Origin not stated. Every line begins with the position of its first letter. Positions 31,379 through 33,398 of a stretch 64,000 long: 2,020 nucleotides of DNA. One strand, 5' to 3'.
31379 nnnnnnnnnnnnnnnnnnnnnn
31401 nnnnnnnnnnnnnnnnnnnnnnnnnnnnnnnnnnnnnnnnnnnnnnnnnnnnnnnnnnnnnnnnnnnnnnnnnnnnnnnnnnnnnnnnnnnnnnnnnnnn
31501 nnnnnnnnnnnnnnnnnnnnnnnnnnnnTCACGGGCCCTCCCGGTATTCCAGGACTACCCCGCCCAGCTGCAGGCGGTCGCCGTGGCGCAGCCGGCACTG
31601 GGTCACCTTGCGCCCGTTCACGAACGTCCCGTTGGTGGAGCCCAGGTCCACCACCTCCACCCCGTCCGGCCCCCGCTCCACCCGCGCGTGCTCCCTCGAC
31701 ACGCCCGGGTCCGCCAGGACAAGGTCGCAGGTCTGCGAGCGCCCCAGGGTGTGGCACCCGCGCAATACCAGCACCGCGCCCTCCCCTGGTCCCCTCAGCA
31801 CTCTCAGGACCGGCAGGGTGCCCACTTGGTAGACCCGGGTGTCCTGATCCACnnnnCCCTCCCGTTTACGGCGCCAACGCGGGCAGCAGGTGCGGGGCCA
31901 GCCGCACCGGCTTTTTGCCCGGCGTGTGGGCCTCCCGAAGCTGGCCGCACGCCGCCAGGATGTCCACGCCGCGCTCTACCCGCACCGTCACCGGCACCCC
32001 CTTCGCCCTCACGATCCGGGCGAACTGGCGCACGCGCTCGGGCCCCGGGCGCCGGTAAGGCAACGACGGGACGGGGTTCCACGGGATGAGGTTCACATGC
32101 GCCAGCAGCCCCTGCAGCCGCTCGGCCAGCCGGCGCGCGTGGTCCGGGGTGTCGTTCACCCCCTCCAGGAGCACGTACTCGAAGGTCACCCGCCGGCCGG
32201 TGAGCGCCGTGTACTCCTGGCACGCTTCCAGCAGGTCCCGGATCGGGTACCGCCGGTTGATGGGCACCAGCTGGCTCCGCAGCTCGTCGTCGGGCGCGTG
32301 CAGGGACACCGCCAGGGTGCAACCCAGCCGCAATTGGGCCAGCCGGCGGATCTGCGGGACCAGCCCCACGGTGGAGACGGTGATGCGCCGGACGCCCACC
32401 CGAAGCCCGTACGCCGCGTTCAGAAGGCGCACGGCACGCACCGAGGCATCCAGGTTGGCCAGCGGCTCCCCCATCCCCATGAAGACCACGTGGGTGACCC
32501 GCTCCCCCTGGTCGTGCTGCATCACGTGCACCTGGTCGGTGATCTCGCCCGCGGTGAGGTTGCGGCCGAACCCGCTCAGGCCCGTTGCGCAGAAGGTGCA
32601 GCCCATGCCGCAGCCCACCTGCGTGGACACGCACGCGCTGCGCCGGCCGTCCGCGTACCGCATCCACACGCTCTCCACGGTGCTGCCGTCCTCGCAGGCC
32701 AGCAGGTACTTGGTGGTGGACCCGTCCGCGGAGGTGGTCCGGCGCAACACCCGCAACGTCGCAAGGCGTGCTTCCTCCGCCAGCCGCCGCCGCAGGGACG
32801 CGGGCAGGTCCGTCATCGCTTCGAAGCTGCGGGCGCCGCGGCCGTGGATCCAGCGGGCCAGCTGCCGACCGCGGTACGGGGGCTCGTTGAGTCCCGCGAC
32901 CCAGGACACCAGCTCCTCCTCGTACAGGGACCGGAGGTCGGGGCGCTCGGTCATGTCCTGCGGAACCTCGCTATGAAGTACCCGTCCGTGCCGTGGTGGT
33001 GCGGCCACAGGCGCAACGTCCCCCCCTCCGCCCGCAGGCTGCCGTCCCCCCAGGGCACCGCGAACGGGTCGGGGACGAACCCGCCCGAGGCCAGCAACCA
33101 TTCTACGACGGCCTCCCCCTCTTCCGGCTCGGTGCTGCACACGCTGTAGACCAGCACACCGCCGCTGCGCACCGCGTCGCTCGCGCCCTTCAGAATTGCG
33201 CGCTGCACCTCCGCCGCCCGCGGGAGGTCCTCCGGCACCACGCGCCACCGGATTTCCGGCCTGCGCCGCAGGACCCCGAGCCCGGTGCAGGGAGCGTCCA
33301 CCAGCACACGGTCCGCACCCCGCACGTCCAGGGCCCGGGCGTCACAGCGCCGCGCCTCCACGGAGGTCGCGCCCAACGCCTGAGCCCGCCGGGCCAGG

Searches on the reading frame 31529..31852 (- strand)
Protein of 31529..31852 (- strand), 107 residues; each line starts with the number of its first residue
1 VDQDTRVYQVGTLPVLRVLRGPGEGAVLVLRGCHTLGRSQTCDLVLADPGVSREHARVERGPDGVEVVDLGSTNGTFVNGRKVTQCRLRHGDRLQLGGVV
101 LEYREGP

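Call 3: search_protein_families(library=pfam, proteins=[window:31529-31852:-], max_evalue=0.01)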
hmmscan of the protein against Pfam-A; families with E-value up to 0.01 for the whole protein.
window:31529-31852:- (107 aa): 2 families
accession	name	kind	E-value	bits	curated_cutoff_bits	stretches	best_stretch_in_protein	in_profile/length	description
PF00498.31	FHA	-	8.3e-24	84.3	20.7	1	35-97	2-67/67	FHA domain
PF16697.10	Yop-YscD_cpl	-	5.7e-20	71.8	33.2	1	17-101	1-88/94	Inner membrane component of T3SS, cytoplasmic domain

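Call 4: search_protein_families(library=ncbifam, proteins=[window:31529-31852:-], max_evalue=0.01)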
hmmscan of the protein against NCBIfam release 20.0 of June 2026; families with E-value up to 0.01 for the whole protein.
window:31529-31852:- (107 aa): 7 families
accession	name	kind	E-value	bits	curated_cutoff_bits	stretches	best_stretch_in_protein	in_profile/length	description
NF052573.1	HisKinEspAMyxo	equivalog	3.7e-18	65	1400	1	31-100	45-115/755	serine histidine kinase EspA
NF033760.1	gliding_GltG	equivalog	1.9e-17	63.1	650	1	36-102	28-95/650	adventurous gliding motility protein GltG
NF049868.1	FhaB_Rv0019c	equivalog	1.2e-16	61.2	125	1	15-102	68-157/158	FHA domain-containing protein FhaB/FipA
NF041660.2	oxygluDhInhib_OdhI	equivalog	4.4e-15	55.7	200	1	15-101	38-125/130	oxoglutarate dehydrogenase inhibitor Odhl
TIGR03354.1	VI_FHA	hypoth_equivalog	1.2e-12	48.4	120.25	1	34-102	26-100/420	type VI secretion system-associated FHA domain protein TagH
TIGR02500.1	type_III_yscD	equivalog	1.5e-07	30.8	86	1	16-67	3-55/413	type III secretion system inner membrane ring subunit SctD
NF052403.1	ESX1TransRegEspM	equivalog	3.2e-05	23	550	1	24-92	21-88/367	ESX-1 type VII secretion system transcriptional regulator EspM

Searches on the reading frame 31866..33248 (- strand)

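Call 3: search_protein_families(library=pfam, proteins=[window:31866-33248:-], max_evalue=0.01)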
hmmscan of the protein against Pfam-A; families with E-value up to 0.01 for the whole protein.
window:31866-33248:- (460 aa): 2 families
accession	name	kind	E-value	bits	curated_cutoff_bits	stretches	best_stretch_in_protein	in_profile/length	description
PF04055.27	Radical_SAM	-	5.6e-20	72.6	29.5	1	208-367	2-157/166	Radical SAM superfamily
PF21016.3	RlmN_N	-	1.7e-14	53.8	24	1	104-161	2-59/60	Ribosomal RNA large subunit methyltransferase N-terminal domain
